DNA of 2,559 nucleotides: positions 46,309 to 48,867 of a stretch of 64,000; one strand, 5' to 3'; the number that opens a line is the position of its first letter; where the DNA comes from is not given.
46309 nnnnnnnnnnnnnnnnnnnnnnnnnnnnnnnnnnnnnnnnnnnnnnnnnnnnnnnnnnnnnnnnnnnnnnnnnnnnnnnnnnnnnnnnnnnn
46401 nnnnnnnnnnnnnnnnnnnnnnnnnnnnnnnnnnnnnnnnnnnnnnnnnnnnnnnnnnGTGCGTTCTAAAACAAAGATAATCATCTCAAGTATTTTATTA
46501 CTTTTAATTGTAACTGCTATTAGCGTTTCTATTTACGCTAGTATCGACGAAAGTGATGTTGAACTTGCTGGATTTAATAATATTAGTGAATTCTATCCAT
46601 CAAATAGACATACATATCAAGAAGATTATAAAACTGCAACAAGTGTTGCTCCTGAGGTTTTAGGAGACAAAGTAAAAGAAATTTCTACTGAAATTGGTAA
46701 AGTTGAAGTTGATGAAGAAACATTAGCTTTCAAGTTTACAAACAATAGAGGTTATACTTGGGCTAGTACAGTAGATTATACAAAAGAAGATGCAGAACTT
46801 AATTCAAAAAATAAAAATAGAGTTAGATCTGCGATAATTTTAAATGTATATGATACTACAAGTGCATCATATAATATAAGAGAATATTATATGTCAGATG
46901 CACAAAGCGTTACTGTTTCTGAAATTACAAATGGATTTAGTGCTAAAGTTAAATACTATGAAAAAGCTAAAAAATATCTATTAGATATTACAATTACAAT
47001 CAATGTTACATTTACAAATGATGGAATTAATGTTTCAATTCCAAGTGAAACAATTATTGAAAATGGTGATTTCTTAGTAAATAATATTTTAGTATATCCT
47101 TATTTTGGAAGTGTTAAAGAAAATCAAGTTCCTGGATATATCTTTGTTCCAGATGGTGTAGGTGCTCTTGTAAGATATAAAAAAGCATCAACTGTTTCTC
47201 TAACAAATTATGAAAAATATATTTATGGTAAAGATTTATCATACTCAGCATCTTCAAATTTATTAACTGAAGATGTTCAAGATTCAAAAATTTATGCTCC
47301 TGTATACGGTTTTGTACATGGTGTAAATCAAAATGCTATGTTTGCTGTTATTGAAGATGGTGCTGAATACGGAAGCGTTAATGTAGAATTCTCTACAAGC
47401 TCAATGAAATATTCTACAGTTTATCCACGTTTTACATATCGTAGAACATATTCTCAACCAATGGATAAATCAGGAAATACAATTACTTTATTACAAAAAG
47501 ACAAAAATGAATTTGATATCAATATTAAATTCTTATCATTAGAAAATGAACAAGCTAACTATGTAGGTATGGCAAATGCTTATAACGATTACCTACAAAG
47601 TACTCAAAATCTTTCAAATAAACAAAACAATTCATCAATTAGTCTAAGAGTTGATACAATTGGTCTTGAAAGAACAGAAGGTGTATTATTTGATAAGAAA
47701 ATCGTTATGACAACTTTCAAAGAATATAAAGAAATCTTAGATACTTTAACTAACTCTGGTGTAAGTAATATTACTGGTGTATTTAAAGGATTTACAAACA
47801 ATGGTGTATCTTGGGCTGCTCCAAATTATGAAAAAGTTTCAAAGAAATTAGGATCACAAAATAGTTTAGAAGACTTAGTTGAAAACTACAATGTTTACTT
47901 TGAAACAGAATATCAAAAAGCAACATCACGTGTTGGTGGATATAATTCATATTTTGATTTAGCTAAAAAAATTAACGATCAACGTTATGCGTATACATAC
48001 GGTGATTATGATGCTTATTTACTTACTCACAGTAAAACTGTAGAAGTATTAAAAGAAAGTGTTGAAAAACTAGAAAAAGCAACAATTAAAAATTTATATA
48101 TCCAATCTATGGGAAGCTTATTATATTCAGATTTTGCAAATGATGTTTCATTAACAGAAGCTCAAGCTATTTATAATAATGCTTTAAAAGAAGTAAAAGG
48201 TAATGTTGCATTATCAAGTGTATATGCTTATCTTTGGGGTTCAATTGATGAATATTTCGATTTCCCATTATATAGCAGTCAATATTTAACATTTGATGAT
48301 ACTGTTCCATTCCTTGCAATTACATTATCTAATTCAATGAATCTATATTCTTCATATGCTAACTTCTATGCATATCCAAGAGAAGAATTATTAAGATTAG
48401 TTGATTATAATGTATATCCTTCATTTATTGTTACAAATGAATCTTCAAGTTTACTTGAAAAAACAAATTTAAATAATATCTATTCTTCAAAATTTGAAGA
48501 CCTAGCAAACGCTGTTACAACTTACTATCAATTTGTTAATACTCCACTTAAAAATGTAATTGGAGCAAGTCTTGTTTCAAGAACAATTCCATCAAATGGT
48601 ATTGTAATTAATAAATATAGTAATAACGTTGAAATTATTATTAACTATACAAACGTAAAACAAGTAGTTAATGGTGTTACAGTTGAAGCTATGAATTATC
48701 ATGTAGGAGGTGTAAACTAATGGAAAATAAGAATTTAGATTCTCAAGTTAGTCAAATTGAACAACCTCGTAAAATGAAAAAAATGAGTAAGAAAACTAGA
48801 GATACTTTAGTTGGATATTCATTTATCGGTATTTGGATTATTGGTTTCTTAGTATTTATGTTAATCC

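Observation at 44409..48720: Uncharacterized two-gene module (NHL-propeller/TPR/multi-TM protein plus 760-aa exported protein) wired into the middle of a sugar ABC transporter operon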

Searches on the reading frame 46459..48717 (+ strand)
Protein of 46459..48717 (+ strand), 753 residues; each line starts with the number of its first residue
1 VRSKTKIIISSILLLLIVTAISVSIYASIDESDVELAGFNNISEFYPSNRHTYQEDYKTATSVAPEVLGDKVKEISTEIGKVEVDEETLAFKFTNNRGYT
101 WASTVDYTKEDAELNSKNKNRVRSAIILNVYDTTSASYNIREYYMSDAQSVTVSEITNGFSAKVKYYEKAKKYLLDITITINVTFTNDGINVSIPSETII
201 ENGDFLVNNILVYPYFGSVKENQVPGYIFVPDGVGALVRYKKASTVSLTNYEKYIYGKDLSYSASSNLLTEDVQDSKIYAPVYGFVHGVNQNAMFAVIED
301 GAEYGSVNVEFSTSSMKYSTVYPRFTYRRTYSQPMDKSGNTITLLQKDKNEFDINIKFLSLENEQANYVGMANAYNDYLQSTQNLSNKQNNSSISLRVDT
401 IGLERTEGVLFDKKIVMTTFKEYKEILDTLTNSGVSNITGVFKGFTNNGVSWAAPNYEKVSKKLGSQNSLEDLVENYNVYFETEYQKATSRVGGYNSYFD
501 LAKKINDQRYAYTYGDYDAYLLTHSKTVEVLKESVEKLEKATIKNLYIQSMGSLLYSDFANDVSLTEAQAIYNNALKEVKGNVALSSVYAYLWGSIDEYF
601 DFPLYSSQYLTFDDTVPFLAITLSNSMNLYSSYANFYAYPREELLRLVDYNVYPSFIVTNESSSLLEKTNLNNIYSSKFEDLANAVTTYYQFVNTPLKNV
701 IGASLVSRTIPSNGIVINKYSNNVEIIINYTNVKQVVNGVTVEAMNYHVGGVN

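Call 7: search_protein_families(library=pfam, proteins=[window:46459-48717:+], max_evalue=0.01)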
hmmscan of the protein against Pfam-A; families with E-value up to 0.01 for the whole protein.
window:46459-48717:+ (753 aa): 1 family
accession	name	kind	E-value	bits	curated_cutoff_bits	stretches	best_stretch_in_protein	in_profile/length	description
PF18952.6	DUF5696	-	7.9e-145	484.2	25.6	1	153-747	4-612/612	Family of unknown function (DUF5696)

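Call 10: search_protein_families(library=ncbifam, proteins=[window:46459-48717:+], max_evalue=0.01)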
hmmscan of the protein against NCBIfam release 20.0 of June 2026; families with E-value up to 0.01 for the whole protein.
window:46459-48717:+ (753 aa): 0 families

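Call 11: find_homologous_proteins(query=window:46459-48717:+, max_evalue=0.00001)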
Query window:46459-48717:+ (753 aa): 146 proteins with E <= 0.00001 among 8000 candidates; the best 120 are listed.
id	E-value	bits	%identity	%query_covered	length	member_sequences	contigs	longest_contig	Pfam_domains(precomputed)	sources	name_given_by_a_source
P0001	0.0e+0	1619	100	100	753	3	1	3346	PF18952.7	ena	-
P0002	0.0e+0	1327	81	100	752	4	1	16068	PF18952.7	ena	-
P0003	0.0e+0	1258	82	92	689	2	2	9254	PF18952.7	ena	-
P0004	0.0e+0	1255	78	97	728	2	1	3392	PF18952.7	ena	-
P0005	0.0e+0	1209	73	100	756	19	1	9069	PF18952.7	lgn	-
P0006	6.7e-294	995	63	100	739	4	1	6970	PF18952.7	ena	-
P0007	5.0e-288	975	62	100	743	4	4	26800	PF18952.7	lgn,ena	-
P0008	3.7e-286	969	62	100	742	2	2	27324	PF18952.7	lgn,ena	-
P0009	2.8e-254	864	55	100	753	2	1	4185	PF18952.7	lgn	-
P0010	2.3e-216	739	49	96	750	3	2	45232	PF18952.7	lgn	-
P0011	1.6e-215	736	48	99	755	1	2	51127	PF18952.7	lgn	-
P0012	2.8e-212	725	48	100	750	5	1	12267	PF18952.7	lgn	-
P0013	1.2e-199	683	47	97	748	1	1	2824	PF18952.7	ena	-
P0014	4.8e-197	675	47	94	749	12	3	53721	PF18952.7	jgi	-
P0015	1.2e-194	667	45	99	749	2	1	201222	PF18952.7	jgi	-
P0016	1.7e-194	666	47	96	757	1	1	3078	PF18952.7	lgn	-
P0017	2.0e-193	663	46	97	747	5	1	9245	PF18952.7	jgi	jgi:hypothetical protein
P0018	2.7e-193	662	45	98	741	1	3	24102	PF18952.7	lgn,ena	-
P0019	4.2e-193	662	45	100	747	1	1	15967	PF18952.7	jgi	jgi:hypothetical protein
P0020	5.6e-193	661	45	98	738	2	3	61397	PF18952.7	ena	-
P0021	5.8e-193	661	46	98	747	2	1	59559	PF18952.7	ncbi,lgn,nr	ncbi:MAG: DUF5696 domain-containing protein [Tenericutes bacterium]|nr:DUF5696 domain-containing pro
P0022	1.1e-192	660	44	99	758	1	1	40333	PF18952.7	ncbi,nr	ncbi:MAG: hypothetical protein EA374_03440 [Acholeplasmatales bacterium]|nr:MAG: hypothetical protei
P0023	1.9e-192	660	45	98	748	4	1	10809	PF18952.7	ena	-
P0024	1.5e-191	657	44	97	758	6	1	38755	PF18952.7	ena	-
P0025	6.7e-191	654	44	99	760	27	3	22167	PF18952.7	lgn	-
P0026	4.9e-190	652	44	99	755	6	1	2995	PF18952.7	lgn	-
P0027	9.4e-190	651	44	100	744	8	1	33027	PF18952.7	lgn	-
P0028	1.2e-189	650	44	99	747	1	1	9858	PF18952.7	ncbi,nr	ncbi:MAG: DUF5696 domain-containing protein [Acholeplasmataceae bacterium]|nr:DUF5696 domain-contain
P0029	2.2e-188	646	44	97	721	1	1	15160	PF18952.7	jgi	jgi:hypothetical protein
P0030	2.9e-188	646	45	95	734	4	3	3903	PF18952.7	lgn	-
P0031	3.5e-187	642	44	97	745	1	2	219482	PF18952.7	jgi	jgi:hypothetical protein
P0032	6.8e-187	641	44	98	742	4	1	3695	PF18952.7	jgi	-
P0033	7.1e-187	641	43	97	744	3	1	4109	PF18952.7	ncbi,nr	ncbi:MAG: DUF5696 domain-containing protein [Acholeplasmataceae bacterium]|nr:DUF5696 domain-contain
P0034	2.0e-186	640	44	98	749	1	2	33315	PF18952.7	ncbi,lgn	-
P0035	2.5e-186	639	44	97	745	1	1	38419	PF18952.7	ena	-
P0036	5.0e-186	638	44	97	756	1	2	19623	PF18952.7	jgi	-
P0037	5.2e-186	638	44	95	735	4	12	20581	PF18952.7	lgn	-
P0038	6.3e-186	638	44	99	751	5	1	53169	PF18952.7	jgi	-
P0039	1.7e-185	637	44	97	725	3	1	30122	PF18952.7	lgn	-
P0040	2.0e-185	636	44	97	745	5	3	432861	PF18952.7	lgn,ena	-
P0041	1.1e-184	634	43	99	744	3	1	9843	PF18952.7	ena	-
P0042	4.1e-184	632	42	99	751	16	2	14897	PF18952.7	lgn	-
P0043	1.4e-183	630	47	90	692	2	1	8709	PF18952.7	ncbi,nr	ncbi:MAG: hypothetical protein KJ847_03610, partial [Firmicutes bacterium]|nr:hypothetical protein [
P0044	4.6e-183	629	44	97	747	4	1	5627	PF18952.7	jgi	jgi:hypothetical protein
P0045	7.2e-183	628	42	99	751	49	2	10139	PF18952.7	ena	-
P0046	1.2e-182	627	42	100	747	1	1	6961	PF18952.7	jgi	-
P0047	2.7e-181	623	42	99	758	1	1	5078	PF18952.7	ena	-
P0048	4.0e-181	622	42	98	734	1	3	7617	PF18952.7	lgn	-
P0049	2.3e-180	620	44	93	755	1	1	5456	PF18952.7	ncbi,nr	ncbi:MAG: DUF5696 domain-containing protein [Bacilli bacterium]|nr:DUF5696 domain-containing protein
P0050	5.8e-180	618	42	98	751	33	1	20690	PF18952.7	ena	-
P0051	4.5e-179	615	42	98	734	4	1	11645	PF18952.7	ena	-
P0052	8.9e-176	604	43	99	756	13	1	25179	PF18952.7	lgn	-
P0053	1.2e-174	601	44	99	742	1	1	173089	PF18952.7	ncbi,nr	ncbi:MAG: hypothetical protein H6687_02410 [Bacillales bacterium]|nr:hypothetical protein [Bacillale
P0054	7.8e-174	598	42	99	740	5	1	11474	PF18952.7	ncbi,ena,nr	ncbi:MAG: hypothetical protein CVV61_03100 [Tenericutes bacterium HGW-Tenericutes-6]|nr:MAG: hypothe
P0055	2.4e-172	593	44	96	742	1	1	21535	PF18952.7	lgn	-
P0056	1.0e-170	588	42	99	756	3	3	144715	PF18952.7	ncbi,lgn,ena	-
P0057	1.5e-168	581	42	99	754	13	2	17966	PF18952.7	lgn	-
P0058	3.9e-168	579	42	96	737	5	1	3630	PF18952.7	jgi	jgi:hypothetical protein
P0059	4.2e-166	572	41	98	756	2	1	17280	PF18952.7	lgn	-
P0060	4.0e-165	569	41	99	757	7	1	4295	PF18952.7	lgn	-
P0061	6.2e-163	562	41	95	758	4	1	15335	PF18952.7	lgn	-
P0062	4.6e-157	543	40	95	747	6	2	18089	PF18952.7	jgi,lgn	jgi:hypothetical protein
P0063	6.4e-154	532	40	99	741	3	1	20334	PF18952.7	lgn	-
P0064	1.1e-151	525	41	99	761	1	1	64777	PF18952.7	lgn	-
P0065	4.6e-150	519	39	98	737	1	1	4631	PF18952.7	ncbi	-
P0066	4.8e-145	503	38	99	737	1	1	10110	PF18952.7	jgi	-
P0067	1.6e-144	501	39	96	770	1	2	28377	PF18952.7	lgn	-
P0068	7.1e-143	496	38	100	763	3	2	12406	PF18952.7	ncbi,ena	-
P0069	2.7e-141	490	43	75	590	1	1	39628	PF18952.7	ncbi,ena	-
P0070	9.0e-140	485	39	99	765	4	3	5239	PF18952.7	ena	-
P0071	3.1e-139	484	39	99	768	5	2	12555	PF18952.7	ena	-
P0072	2.6e-134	467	36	99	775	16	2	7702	PF18952.7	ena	-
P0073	3.8e-132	460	38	99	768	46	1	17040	PF18952.7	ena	-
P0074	7.6e-132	459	36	99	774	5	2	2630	PF18952.7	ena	-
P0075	4.4e-130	453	35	99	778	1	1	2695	PF18952.7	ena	-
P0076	2.5e-129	451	36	99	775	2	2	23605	PF18952.7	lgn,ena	-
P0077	2.0e-94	336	33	88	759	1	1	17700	PF18952.7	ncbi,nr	ncbi:MAG: hypothetical protein JEZ05_08715 [Tenericutes bacterium]|nr:hypothetical protein [Mycoplas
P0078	2.6e-94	335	33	93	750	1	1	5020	PF18952.7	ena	-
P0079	1.5e-93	333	34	88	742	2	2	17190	PF18952.7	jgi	-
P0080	2.5e-92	329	32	93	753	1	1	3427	PF18952.7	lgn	-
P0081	5.4e-92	328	33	87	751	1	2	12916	PF18952.7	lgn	-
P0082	4.2e-91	325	31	94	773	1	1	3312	PF18952.7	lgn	-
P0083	2.2e-90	322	32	99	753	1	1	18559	PF18952.7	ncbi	-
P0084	1.1e-88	317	32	99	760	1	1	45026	PF18952.7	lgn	-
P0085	5.0e-88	314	30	99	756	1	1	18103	PF18952.7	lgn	-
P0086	2.7e-85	305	33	86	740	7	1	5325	PF18952.7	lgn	-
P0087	4.3e-85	305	32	85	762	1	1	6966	PF18952.7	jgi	jgi:hypothetical protein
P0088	2.7e-82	295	34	76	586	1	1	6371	PF18952.7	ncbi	-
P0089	1.6e-80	290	34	76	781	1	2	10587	PF18952.7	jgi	jgi:hypothetical protein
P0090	1.6e-80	290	34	76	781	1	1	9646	PF18952.7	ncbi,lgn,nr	ncbi:MAG: DUF5696 domain-containing protein [Candidatus Izemoplasmatales bacterium]|nr:DUF5696 domai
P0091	4.2e-80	288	34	76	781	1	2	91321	PF18952.7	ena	-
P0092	5.1e-80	288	34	76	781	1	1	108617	PF18952.7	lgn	-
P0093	4.8e-78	281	31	88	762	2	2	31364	PF18952.7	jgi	-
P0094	9.1e-78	281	30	98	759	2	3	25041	PF18952.7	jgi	jgi:hypothetical protein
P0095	7.1e-77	278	32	84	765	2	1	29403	PF18952.7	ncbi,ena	-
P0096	9.1e-76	274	31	77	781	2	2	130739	PF18952.7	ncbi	-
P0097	1.4e-75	273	33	76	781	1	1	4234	PF18952.7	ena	-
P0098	4.4e-75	272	31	94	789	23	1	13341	PF18952.7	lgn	-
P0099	8.0e-75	271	32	77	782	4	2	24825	PF18952.7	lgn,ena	-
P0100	1.1e-74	270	31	78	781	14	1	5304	PF18952.7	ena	-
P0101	1.5e-73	267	28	99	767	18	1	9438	PF18952.7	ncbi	ncbi:MAG TPA: DUF5696 domain-containing protein [Acholeplasma sp.]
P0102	1.1e-72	264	31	77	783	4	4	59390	PF18952.7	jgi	-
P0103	1.1e-72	264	31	88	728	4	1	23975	PF18952.7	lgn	-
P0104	2.1e-72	263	32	77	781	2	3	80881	PF18952.7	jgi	-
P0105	1.3e-71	260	31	77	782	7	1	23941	PF18952.7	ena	-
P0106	2.8e-70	256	30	99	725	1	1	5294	PF18952.7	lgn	-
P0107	1.2e-68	250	28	93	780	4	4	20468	PF18952.7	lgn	-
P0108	5.8e-68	248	29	99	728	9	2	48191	PF18952.7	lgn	-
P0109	8.2e-67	244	28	77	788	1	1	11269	PF18952.7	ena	-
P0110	1.9e-66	243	31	75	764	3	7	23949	PF18952.7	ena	-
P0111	2.0e-66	243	26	93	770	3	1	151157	PF18952.7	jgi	-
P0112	4.2e-66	242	28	93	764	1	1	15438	PF18952.7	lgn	-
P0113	1.2e-65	240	29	77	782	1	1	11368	PF18952.7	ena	-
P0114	1.7e-65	240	29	89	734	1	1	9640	PF18952.7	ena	-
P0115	4.6e-65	239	29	89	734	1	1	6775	PF18952.7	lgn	-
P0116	5.3e-65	238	28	93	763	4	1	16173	PF18952.7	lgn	-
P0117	1.6e-64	237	30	87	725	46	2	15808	PF18952.7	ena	-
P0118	1.4e-63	234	27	95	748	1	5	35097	PF18952.7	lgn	-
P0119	2.0e-63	233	31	73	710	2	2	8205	PF18952.7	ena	-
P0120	7.3e-63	231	27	87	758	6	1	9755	PF18952.7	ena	-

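Call 12: find_encoding_contigs(protein=P0015, flank=10000, max_places=2)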
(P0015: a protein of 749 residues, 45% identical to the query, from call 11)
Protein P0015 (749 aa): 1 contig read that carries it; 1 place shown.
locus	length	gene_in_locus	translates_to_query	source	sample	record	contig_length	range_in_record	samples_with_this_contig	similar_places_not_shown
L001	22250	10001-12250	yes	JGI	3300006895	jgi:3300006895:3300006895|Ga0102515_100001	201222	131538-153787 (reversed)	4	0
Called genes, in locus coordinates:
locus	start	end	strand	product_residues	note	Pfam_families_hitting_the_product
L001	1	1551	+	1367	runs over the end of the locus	-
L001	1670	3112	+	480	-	PF01547:SBP_bac_1 (weak)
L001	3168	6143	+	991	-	PF01547:SBP_bac_1, PF13416:SBP_bac_8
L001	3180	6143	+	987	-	PF01547:SBP_bac_1, PF13416:SBP_bac_8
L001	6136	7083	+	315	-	PF00528:BPD_transp_1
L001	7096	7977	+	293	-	PF00528:BPD_transp_1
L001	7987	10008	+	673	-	PF01436:NHL (faint), PF04893:Yip1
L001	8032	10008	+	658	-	PF01436:NHL (faint), PF04893:Yip1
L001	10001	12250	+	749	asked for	PF18952:DUF5696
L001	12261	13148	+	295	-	PF00528:BPD_transp_1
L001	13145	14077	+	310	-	PF00528:BPD_transp_1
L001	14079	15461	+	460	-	PF10091:Glycoamylase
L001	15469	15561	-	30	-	-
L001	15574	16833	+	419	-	PF10091:Glycoamylase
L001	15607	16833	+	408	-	PF10091:Glycoamylase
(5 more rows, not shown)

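Call 13: find_encoding_contigs(protein=P0111, flank=10000, max_places=2)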
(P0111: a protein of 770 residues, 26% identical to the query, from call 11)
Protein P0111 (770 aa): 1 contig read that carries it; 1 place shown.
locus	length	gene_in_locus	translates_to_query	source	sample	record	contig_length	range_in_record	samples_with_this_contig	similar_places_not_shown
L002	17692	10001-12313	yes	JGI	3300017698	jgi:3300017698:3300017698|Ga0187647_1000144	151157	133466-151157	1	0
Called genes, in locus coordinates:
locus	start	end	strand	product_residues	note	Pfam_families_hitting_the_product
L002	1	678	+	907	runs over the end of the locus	PF10342:Kre9_KNH (faint), PF16403:Bact_surface_Ig-like, PF02018:CBM_4_9, PF17974:GalBD_like (faint), PF16403:Bact_surface_Ig-like, PF02018:CBM_4_9 (weak)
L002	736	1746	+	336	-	PF00150:Cellulase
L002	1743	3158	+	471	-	-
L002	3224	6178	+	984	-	PF01547:SBP_bac_1, PF13416:SBP_bac_8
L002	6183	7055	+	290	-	PF00528:BPD_transp_1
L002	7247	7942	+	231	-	PF00528:BPD_transp_1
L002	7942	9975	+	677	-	PF01436:NHL (faint), PF00515:TPR_1 (faint), PF07719:TPR_2 (faint), PF13432:TPR_16 (weak), PF04893:Yip1 (weak)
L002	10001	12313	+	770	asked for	PF18952:DUF5696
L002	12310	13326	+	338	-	PF00528:BPD_transp_1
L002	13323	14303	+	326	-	PF00528:BPD_transp_1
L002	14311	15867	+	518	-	PF03935:SKN1_KRE6_Sbg1 (faint), PF00722:Glyco_hydro_16, PF26113:GH16_XgeA, PF00041:fn3 (weak), PF03422:CBM_6, PF18099:CBM_35_2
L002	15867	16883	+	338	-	PF00356:LacI, PF00532:Peripla_BP_1, PF13407:Peripla_BP_4, PF13377:Peripla_BP_3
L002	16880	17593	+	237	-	PF26113:GH16_XgeA, PF00722:Glyco_hydro_16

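Call 14: find_encoding_contigs(protein=P0096, flank=10000, max_places=2)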
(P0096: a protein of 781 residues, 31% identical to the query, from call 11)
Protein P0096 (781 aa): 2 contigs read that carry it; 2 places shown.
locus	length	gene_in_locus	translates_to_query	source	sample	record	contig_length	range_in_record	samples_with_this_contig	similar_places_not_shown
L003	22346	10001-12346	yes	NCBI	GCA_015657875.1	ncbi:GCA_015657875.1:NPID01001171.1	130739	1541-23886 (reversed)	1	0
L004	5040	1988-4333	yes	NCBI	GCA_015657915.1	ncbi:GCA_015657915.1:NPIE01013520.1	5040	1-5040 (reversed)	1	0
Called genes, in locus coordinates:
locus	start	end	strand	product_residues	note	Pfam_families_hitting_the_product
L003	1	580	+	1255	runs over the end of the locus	PF16403:Bact_surface_Ig-like, PF02018:CBM_4_9, PF16403:Bact_surface_Ig-like, PF02018:CBM_4_9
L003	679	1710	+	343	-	PF00150:Cellulase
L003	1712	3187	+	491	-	PF01547:SBP_bac_1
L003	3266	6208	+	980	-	PF01547:SBP_bac_1, PF13416:SBP_bac_8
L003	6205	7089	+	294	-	PF00528:BPD_transp_1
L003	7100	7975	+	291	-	PF00528:BPD_transp_1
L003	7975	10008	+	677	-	PF01436:NHL (faint), PF04893:Yip1 (weak)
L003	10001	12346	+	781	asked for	PF18952:DUF5696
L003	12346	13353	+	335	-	PF00528:BPD_transp_1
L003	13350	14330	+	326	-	PF00528:BPD_transp_1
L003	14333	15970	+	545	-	-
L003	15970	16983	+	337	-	PF00356:LacI, PF00532:Peripla_BP_1, PF13407:Peripla_BP_4, PF13377:Peripla_BP_3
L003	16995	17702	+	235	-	PF03935:SKN1_KRE6_Sbg1, PF00722:Glyco_hydro_16, PF26113:GH16_XgeA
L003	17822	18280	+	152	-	PF00583:Acetyltransf_1, PF13673:Acetyltransf_10, PF13508:Acetyltransf_7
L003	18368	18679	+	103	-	PF00085:Thioredoxin, PF13098:Thioredoxin_2 (weak), PF13905:Thioredoxin_8 (faint)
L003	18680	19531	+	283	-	PF00890:FAD_binding_2 (faint), PF01134:GIDA (weak), PF01266:DAO (faint), PF03486:HI0933_like (faint), PF07992:Pyr_redox_2, PF13738:Pyr_redox_3 (faint)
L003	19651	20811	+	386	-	PF00155:Aminotran_1_2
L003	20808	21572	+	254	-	PF01048:PNP_UDP_1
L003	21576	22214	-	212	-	PF08242:Methyltransf_12 (faint), PF13489:Methyltransf_23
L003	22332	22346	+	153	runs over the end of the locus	-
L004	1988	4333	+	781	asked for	PF18952:DUF5696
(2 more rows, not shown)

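Call 19: find_related_loci(query=A2, collection=genome_contigs, flank=10000)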
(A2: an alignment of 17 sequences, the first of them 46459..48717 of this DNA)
Query A2 (753 aa) in genome_contigs; peptide patterns used: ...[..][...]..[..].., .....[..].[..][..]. (x = any residue, [..] = any of these).
55 stretches matched a pattern; 40 encode a relative of the query (tblastn E <= 1e-3); 39 distinct loci.
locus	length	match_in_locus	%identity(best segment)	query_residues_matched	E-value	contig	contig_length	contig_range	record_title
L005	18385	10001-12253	48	4-751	0e+0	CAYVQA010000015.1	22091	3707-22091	MAG TPA_asm: uncultured Staphylococcaceae bacterium isolate SRP225648_co1_344 genome assembly, contig: NODE_5497_length_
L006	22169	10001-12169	47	4-733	0e+0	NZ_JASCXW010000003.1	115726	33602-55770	Peloplasma aerotolerans strain M4Ah 3, whole genome shotgun sequence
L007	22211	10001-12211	44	6-749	0e+0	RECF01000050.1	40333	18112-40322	MAG: Acholeplasmatales bacterium isolate DLM2.Bin112 NODE_906_length_40333_cov_6.82814, whole genome shotgun sequence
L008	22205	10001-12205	46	7-747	0e+0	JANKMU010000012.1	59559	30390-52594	MAG: Tenericutes bacterium isolate M17C-02 NODE_12_length_59559_cov_5.236808, whole genome shotgun sequence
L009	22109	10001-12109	47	24-732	0e+0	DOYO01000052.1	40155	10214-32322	MAG TPA_asm: Acholeplasmataceae bacterium isolate UBA12080 contig_4376, whole genome shotgun sequence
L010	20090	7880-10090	44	6-749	0e+0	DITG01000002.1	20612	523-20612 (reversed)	MAG TPA_asm: Acholeplasmataceae bacterium UBA6190 UBA6190_contig_35459, whole genome shotgun sequence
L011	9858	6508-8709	44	12-753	0e+0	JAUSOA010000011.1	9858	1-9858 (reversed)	MAG: Acholeplasmataceae bacterium isolate E21_concoct.bin.144_sub E21_k141_237674, whole genome shotgun sequence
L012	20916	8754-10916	44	20-749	0e+0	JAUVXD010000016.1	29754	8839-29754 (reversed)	MAG: Acholeplasmataceae bacterium isolate CSMAG_1207 CSMAG_1207_k127_2755298_length_29754_cov_31.0032, whole genome shot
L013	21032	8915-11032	45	33-749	0e+0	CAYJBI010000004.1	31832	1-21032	MAG TPA_asm: uncultured Mariniplasma sp. isolate ERP122455_co2_240 genome assembly, contig: NODE_207_length_31832_cov_9.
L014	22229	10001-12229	44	3-749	0e+0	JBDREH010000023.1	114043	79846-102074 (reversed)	MAG: Bacillota bacterium isolate MEGAHIT-group-1.303 k141_10267888, whole genome shotgun sequence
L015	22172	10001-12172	44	22-753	0e+0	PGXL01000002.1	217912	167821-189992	MAG: Tenericutes bacterium HGW-Tenericutes-2 bjp_ig2102_scaffold_42, whole genome shotgun sequence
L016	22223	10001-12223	44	6-753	0e+0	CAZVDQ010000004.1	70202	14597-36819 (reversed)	MAG TPA_asm: uncultured Mariniplasma sp. isolate binchicken_co181_473 genome assembly, contig: NODE_356_length_70202_cov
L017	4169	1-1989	47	77-749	0e+0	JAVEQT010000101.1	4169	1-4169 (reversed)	MAG: Acholeplasmataceae bacterium isolate BF_dRep_35 NODE_81668_length_4169_cov_22.420089_Biofilm4, whole genome shotgun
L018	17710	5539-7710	44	22-753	0e+0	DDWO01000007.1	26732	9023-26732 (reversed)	MAG TPA_asm: Acholeplasmataceae bacterium UBA2284 UBA2284_contig_18242, whole genome shotgun sequence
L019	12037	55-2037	47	80-749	0e+0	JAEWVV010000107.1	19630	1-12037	MAG: Bacillota bacterium isolate OH_SDB_74 k127_1253442, whole genome shotgun sequence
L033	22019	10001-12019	32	85-747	2e-83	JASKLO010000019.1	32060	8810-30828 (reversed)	MAG: Thermosipho sp. (in: thermotogales) isolate DJKA76_ANT21_bin.24 scaffold_113, whole genome shotgun sequence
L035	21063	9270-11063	31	175-751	3e-82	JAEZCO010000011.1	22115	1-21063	MAG: Bacillota bacterium isolate OH_CBrB_255 k127_1755835, whole genome shotgun sequence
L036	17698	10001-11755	30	175-742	3e-74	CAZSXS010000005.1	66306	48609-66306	MAG TPA_asm: uncultured Defluviitaleaceae bacterium isolate SRP242652_co4_126 genome assembly, contig: NODE_198_length_6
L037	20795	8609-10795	28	46-749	3e-72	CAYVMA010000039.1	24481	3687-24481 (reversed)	MAG TPA_asm: uncultured Fervidobacterium sp. isolate binchicken_co25_110 genome assembly, contig: k141_9204, whole genom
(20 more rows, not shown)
